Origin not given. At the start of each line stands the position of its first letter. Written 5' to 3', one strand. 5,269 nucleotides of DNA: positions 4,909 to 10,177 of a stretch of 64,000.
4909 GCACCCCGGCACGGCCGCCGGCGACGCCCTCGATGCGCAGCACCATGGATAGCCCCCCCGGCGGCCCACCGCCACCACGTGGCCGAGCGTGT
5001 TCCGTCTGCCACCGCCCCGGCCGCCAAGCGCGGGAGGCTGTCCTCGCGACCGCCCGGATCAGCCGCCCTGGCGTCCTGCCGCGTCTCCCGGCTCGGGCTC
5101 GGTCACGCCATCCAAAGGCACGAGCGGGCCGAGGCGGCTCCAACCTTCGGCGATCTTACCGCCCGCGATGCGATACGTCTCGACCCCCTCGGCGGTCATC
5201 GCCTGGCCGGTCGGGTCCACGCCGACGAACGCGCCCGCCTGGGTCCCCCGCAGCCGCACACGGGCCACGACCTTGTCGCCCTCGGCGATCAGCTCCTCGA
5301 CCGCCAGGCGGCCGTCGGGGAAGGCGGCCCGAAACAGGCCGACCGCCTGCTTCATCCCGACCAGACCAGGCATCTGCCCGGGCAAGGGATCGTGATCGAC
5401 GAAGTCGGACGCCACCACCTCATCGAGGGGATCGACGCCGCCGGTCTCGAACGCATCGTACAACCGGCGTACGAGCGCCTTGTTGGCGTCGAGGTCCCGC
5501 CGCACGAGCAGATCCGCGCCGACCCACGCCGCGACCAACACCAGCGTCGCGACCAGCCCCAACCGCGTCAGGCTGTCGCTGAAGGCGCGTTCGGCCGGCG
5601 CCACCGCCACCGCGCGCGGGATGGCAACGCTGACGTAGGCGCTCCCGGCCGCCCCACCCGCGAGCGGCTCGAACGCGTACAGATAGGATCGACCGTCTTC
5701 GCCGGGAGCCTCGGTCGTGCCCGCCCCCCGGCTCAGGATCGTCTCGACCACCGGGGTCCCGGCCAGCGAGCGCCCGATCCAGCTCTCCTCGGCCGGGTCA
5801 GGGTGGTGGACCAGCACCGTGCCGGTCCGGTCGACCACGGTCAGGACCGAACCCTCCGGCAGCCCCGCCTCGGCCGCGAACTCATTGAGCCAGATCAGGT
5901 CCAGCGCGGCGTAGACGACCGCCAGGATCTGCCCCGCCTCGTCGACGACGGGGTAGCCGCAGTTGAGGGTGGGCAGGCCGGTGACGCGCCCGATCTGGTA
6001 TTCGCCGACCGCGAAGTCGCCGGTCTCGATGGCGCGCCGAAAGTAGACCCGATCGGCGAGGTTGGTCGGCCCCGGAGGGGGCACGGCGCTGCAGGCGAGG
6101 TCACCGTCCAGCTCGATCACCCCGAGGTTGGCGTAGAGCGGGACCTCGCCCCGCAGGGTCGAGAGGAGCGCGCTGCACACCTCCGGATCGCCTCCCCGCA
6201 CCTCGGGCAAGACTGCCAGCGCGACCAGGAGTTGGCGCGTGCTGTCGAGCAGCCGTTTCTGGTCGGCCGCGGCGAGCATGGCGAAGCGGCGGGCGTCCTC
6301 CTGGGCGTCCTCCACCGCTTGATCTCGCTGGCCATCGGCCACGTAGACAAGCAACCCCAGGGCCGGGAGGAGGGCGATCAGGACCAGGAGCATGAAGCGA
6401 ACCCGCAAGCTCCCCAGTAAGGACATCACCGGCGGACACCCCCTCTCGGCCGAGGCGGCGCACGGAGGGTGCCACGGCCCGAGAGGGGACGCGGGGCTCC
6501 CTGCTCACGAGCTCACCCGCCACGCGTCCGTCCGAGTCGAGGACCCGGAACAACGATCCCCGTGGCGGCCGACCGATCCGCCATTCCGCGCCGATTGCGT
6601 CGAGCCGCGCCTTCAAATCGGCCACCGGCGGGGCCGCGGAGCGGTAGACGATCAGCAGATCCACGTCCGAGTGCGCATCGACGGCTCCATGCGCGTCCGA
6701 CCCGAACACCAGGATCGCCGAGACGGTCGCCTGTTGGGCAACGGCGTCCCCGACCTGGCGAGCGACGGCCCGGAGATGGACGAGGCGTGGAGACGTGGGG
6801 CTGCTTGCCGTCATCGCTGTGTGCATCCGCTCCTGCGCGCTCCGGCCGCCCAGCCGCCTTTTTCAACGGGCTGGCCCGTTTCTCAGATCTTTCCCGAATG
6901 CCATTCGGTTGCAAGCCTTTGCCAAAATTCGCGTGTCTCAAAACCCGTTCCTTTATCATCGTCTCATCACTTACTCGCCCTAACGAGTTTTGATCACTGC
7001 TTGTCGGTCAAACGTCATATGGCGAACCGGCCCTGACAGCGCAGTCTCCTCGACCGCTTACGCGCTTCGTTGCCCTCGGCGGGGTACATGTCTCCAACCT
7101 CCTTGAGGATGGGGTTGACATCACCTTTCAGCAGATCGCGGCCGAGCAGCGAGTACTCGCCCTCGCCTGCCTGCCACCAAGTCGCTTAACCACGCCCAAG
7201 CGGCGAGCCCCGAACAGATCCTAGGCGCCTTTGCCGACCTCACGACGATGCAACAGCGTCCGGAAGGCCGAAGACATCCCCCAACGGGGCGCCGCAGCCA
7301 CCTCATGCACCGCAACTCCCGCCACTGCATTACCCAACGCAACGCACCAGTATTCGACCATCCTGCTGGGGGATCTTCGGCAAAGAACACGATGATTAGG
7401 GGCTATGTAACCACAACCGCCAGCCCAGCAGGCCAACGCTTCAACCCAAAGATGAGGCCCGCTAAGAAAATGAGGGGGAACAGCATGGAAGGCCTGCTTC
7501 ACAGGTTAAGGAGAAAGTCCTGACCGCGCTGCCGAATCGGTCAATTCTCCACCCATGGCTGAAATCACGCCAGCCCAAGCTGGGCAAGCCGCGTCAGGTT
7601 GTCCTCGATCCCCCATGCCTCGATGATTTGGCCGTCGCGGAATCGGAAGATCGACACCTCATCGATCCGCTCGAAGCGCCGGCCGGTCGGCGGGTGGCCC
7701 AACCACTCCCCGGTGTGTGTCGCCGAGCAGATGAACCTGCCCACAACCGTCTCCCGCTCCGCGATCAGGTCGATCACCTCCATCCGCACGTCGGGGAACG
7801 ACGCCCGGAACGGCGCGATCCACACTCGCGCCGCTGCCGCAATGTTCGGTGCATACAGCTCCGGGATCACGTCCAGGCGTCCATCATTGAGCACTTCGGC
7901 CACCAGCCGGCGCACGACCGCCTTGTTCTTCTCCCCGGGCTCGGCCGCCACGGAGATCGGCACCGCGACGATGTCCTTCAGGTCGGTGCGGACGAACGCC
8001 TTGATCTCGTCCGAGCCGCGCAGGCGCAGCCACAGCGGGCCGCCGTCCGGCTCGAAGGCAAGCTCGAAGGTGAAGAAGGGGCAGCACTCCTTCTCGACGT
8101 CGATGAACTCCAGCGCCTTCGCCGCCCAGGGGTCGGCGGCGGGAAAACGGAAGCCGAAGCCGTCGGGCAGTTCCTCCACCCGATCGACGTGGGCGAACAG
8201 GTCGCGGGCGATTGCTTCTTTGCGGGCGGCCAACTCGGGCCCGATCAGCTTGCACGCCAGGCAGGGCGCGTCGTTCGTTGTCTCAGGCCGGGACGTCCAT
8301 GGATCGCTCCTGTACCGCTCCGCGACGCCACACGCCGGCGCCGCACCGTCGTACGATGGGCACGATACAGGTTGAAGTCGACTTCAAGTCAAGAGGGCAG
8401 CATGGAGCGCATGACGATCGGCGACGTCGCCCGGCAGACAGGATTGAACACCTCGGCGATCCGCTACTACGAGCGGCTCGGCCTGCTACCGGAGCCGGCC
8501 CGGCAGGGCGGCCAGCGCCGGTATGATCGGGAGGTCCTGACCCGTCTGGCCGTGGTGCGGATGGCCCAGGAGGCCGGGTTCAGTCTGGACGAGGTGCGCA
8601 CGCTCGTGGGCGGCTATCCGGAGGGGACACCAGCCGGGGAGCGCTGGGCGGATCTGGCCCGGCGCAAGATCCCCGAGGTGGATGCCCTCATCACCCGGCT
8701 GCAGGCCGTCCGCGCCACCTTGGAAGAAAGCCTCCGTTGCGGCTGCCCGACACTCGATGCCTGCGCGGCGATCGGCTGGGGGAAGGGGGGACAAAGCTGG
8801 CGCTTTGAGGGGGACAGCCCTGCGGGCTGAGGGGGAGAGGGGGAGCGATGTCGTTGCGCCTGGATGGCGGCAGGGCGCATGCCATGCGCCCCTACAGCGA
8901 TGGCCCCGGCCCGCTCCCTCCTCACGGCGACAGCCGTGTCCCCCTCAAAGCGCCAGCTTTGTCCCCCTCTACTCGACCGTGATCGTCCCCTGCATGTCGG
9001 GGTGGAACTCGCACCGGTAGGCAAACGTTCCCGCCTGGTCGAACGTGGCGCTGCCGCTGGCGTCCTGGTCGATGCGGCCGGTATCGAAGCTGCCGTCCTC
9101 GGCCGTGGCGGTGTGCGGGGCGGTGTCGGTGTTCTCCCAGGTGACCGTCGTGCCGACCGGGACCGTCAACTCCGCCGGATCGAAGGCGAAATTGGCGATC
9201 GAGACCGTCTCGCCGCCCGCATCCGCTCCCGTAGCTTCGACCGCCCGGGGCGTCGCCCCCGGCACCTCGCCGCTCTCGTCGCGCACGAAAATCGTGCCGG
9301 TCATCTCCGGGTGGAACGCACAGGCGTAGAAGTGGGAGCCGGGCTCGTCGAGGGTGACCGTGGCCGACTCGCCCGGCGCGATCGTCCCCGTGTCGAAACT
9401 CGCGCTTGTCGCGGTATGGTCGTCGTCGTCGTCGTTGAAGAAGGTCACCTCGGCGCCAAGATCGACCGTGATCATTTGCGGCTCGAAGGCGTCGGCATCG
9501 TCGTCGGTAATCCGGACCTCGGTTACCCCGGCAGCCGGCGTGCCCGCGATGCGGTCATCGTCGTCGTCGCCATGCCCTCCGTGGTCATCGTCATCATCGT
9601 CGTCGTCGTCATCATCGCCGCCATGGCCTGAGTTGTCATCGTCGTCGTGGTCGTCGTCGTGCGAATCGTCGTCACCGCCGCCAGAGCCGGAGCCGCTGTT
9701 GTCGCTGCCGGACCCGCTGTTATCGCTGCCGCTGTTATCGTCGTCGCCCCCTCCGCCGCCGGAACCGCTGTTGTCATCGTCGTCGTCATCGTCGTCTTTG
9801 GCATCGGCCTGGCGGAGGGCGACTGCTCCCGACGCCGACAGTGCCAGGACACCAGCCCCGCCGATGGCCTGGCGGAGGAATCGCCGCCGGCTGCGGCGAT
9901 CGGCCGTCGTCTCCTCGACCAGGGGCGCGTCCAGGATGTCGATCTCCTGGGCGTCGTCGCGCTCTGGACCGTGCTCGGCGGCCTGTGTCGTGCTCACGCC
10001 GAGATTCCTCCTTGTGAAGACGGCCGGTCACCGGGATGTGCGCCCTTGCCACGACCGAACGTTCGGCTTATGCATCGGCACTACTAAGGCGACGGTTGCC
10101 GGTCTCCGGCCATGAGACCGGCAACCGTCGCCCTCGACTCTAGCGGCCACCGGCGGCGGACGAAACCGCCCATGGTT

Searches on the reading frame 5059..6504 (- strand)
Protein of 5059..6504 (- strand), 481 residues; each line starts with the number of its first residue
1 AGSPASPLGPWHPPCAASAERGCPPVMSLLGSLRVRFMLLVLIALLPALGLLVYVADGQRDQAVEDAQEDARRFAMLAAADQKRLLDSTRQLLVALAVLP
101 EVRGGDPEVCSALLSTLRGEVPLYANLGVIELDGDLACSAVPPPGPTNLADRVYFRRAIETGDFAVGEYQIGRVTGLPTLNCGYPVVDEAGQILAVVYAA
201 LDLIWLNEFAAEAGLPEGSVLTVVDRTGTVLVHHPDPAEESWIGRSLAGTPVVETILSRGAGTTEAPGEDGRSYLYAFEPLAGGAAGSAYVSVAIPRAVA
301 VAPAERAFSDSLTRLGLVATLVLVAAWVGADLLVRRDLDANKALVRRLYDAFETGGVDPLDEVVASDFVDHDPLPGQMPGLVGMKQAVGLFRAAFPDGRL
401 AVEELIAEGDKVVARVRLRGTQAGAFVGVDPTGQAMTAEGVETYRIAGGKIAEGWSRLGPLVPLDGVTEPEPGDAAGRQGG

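Call 54: search_protein_families(library=pfam, proteins=[window:5059-6504:-], max_evalue=0.001)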
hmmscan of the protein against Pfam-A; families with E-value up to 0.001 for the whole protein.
window:5059-6504:- (481 aa): 3 families
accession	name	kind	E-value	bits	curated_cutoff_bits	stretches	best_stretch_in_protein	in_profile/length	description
PF07366.18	SnoaL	-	6.1e-32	110.5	28.4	1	344-456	2-115/126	SnoaL-like polyketide cyclase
PF12680.13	SnoaL_2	-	6.9e-22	78.4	27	1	345-453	1-101/102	SnoaL-like domain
PF02743.24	dCache_1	-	2.2e-15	57.3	45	1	64-281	4-230/240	Cache domain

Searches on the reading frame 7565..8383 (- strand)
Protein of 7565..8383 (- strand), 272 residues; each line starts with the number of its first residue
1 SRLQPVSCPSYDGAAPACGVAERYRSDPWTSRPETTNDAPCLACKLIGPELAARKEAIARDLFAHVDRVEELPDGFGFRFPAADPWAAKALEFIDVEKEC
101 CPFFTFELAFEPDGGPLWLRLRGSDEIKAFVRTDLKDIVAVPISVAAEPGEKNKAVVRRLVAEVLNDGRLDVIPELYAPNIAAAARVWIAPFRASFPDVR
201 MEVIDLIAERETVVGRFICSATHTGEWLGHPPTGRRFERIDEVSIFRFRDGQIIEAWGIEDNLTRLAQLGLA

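Call 54: search_protein_families(library=pfam, proteins=[window:7565-8383:-], max_evalue=0.001)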
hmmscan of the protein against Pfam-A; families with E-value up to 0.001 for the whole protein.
window:7565-8383:- (272 aa): 2 families
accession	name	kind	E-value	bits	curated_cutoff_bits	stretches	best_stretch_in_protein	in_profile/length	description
PF07366.18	SnoaL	-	2.5e-24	86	28.4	1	156-269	2-126/126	SnoaL-like polyketide cyclase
PF12680.13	SnoaL_2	-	1.6e-14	54.8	27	1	157-255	1-101/102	SnoaL-like domain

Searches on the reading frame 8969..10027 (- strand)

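Call 54: search_protein_families(library=pfam, proteins=[window:8969-10027:-], max_evalue=0.001)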
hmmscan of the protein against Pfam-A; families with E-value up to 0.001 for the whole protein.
window:8969-10027:- (352 aa): 2 families
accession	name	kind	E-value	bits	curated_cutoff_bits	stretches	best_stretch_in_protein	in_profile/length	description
PF13473.12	Cupredoxin_1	-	1.1e-20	74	27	2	273-351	23-104/104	Cupredoxin-like domain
PF00127.26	Copper-bind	-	1e-17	64.8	21.2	2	275-352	7-99/99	Copper binding proteins, plastocyanin/azurin family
